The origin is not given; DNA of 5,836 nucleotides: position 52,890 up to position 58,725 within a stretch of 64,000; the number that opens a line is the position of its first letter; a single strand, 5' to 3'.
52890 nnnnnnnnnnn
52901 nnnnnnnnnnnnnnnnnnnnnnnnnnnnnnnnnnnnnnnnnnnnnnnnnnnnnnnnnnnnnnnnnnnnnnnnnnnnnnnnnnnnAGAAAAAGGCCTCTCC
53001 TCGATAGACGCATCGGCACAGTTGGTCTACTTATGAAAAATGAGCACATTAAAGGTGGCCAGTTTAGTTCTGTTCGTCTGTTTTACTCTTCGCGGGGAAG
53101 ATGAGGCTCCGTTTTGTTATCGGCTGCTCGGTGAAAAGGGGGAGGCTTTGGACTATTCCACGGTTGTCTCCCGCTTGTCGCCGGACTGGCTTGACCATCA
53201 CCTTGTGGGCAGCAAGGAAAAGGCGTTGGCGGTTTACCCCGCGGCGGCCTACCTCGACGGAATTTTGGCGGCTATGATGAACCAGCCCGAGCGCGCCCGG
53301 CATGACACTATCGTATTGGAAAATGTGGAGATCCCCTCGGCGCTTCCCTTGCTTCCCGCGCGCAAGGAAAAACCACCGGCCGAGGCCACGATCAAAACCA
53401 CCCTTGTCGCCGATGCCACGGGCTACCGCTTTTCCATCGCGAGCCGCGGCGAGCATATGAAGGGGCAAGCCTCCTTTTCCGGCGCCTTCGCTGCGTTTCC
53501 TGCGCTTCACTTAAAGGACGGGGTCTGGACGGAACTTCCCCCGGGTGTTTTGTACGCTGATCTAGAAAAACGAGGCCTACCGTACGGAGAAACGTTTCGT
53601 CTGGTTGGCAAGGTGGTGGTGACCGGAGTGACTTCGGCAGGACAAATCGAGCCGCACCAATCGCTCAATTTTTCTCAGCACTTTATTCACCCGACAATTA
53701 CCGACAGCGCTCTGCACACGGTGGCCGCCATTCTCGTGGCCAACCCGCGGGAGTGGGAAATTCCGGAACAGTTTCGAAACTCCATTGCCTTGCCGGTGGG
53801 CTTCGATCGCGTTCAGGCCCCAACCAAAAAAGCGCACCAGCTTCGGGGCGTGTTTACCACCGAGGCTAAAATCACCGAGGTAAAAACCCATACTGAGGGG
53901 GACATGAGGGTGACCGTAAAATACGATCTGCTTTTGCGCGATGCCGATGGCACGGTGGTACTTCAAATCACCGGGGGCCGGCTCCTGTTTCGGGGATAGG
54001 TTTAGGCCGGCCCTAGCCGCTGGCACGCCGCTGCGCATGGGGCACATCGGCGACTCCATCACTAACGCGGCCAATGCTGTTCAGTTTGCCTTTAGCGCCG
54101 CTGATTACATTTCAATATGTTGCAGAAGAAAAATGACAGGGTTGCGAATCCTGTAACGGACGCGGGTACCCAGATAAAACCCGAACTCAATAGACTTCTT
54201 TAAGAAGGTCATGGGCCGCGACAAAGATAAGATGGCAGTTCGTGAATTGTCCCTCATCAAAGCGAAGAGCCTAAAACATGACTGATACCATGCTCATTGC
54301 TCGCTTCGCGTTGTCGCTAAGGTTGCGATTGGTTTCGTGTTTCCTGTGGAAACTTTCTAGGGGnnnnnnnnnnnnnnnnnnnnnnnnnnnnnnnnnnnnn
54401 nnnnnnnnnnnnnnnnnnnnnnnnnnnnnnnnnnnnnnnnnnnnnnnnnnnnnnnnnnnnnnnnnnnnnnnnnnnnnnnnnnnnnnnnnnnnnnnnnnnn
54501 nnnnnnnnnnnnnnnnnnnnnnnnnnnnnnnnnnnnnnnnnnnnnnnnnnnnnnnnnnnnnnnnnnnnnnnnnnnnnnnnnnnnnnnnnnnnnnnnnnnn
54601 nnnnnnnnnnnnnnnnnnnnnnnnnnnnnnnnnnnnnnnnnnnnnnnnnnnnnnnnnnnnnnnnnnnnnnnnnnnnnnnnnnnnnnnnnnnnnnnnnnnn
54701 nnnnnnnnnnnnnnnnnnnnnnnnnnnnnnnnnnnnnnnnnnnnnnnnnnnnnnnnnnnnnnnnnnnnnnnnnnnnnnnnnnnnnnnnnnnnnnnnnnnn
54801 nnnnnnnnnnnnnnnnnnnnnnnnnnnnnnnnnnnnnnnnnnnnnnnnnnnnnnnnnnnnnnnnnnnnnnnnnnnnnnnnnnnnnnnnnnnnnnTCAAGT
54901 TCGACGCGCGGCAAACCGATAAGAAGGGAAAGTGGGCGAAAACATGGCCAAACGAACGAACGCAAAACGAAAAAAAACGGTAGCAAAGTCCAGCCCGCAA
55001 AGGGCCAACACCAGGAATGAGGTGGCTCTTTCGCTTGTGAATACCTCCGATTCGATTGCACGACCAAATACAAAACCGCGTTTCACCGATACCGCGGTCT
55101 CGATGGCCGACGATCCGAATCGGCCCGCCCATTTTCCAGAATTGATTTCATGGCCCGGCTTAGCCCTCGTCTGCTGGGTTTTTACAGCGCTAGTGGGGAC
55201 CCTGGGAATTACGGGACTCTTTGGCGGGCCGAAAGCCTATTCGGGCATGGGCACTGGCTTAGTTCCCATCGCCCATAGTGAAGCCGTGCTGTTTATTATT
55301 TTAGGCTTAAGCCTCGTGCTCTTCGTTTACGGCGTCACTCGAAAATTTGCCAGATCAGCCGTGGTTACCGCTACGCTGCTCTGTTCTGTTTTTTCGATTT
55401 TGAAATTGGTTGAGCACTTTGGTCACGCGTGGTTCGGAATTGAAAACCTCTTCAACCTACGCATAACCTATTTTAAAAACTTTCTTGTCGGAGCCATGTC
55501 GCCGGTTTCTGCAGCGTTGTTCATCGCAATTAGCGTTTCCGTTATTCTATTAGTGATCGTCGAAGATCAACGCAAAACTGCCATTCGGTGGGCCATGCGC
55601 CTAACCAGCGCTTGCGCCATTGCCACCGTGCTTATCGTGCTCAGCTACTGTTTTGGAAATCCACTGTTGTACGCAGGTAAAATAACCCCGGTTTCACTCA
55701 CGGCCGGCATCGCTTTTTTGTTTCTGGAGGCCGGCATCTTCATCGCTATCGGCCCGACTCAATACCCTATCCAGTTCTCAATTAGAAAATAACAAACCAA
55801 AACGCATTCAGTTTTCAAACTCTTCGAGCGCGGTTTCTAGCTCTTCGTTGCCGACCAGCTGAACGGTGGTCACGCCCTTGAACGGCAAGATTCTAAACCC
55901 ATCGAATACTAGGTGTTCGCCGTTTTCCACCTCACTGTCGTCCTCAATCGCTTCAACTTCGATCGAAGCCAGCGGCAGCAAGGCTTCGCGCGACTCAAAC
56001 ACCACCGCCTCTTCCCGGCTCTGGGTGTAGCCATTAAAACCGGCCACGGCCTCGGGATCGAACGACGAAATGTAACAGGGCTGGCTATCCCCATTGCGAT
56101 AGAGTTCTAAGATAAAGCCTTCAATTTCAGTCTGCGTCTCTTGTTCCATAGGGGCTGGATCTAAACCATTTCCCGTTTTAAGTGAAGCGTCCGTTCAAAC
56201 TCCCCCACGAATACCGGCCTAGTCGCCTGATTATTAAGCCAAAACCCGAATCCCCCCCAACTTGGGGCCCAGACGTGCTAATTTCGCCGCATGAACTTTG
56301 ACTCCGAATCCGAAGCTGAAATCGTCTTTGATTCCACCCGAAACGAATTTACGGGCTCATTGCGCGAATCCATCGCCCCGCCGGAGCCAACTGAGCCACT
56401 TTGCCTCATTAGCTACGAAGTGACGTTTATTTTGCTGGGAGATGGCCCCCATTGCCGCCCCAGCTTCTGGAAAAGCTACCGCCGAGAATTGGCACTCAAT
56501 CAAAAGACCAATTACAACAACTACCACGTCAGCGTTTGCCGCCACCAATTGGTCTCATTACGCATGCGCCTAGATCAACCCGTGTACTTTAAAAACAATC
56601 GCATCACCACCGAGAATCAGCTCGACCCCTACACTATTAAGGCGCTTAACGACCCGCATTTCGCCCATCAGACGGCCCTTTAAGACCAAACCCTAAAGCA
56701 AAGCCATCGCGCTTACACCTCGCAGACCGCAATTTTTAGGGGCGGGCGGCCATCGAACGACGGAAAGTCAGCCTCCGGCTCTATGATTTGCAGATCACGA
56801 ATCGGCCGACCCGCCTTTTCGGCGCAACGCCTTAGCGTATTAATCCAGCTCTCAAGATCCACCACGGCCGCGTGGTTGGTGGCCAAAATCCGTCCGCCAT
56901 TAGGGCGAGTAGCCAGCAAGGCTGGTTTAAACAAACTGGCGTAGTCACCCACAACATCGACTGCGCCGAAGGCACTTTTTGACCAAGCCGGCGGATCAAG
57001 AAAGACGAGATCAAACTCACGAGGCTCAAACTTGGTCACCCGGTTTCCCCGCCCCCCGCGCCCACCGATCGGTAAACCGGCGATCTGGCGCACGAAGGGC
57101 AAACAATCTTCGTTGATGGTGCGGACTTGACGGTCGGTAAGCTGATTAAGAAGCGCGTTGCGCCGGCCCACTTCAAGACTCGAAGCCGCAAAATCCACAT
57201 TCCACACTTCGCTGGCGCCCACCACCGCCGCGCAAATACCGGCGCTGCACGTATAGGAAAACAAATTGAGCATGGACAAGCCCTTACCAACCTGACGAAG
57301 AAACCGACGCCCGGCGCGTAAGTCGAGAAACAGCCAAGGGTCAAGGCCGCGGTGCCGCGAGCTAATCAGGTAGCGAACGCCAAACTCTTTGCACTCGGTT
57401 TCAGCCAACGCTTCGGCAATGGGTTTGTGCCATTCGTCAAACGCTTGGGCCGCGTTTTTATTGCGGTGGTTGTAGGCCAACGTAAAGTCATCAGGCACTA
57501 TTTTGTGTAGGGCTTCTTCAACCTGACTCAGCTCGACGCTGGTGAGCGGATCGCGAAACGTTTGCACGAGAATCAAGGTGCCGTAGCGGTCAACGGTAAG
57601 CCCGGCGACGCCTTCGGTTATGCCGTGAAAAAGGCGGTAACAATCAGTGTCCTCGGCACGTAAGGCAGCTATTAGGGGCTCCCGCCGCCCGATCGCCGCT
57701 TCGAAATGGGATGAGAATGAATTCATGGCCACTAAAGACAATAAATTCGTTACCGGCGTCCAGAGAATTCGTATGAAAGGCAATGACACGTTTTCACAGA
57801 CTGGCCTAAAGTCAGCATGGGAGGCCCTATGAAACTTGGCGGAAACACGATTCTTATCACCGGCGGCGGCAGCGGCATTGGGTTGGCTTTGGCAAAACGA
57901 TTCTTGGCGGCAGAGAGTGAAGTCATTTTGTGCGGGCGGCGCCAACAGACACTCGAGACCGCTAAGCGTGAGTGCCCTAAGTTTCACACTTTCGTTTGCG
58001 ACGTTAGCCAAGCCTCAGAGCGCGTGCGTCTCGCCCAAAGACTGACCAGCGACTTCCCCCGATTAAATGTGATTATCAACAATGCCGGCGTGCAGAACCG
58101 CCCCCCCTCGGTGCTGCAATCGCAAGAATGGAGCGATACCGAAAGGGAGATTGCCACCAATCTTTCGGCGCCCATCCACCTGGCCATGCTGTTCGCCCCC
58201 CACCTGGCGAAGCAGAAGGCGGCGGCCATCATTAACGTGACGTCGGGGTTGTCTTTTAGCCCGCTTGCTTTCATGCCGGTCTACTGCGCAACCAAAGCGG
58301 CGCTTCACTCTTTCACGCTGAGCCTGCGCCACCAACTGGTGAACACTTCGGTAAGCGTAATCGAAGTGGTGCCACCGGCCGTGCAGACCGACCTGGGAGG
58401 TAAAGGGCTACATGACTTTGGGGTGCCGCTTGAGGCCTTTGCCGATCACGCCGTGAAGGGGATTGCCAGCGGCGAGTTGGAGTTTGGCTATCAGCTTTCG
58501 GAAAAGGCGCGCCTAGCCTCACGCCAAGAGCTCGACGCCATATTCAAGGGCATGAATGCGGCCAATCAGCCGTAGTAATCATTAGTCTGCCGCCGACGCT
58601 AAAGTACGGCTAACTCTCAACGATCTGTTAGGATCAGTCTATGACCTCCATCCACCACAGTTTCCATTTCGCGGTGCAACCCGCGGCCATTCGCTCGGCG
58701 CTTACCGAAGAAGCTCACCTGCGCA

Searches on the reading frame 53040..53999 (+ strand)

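Call 59: search_protein_families(library=pfam, proteins=[window:53040-53999:+], max_evalue=0.0001)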
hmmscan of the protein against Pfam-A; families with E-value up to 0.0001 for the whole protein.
window:53040-53999:+ (319 aa): 2 families
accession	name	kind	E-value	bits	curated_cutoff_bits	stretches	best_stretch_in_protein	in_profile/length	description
PF14765.12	PS-DH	-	1e-15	58.1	23.7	1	160-315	11-156/166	Polyketide synthase dehydratase N-terminal domain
PF21089.3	PKS_DH_N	-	3.7e-05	24.1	27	0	38-136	17-103/103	Polyketide synthase dehydratase domain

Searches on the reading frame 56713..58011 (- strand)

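Call 65: search_protein_families(library=pfam, proteins=[window:56713-58011:-], max_evalue=0.01)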
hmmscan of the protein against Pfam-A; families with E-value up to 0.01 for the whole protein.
window:56713-58011:- (432 aa): 2 families
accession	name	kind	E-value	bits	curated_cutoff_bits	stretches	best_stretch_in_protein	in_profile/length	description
PF10672.15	Methyltrans_SAM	-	4.1e-20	72.6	27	1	126-395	2-254/286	S-adenosylmethionine-dependent methyltransferase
PF03602.21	Cons_hypoth95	-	0.0028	17.8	24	0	238-303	36-100/182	Conserved hypothetical protein 95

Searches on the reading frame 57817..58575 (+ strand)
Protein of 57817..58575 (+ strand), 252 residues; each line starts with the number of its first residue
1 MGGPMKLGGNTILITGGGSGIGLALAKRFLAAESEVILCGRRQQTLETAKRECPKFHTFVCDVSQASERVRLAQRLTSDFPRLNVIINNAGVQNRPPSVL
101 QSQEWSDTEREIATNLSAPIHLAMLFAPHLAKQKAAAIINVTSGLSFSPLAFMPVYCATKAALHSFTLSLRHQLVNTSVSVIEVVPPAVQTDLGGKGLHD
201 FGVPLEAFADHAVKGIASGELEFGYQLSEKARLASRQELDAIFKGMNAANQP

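Call 65: search_protein_families(library=pfam, proteins=[window:57817-58575:+], max_evalue=0.01)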
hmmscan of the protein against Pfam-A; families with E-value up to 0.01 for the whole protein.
window:57817-58575:+ (252 aa): 5 families
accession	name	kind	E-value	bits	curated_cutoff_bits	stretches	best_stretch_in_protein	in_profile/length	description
PF00106.31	adh_short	-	3.7e-45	154.3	26.6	1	11-194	2-187/195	short chain dehydrogenase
PF13561.12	adh_short_C2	-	1e-23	84.6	27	1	19-210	6-196/236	Enoyl-(Acyl carrier protein) reductase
PF08659.16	KR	-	3e-09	37.5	22.6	1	11-178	2-171/180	KR domain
PF23441.1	SDR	-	5e-06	26.5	27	1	6-201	4-206/258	SDR-like rossmann domain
PF01370.27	Epimerase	-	0.00013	21.9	20.9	1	12-116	1-98/240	NAD dependent epimerase/dehydratase family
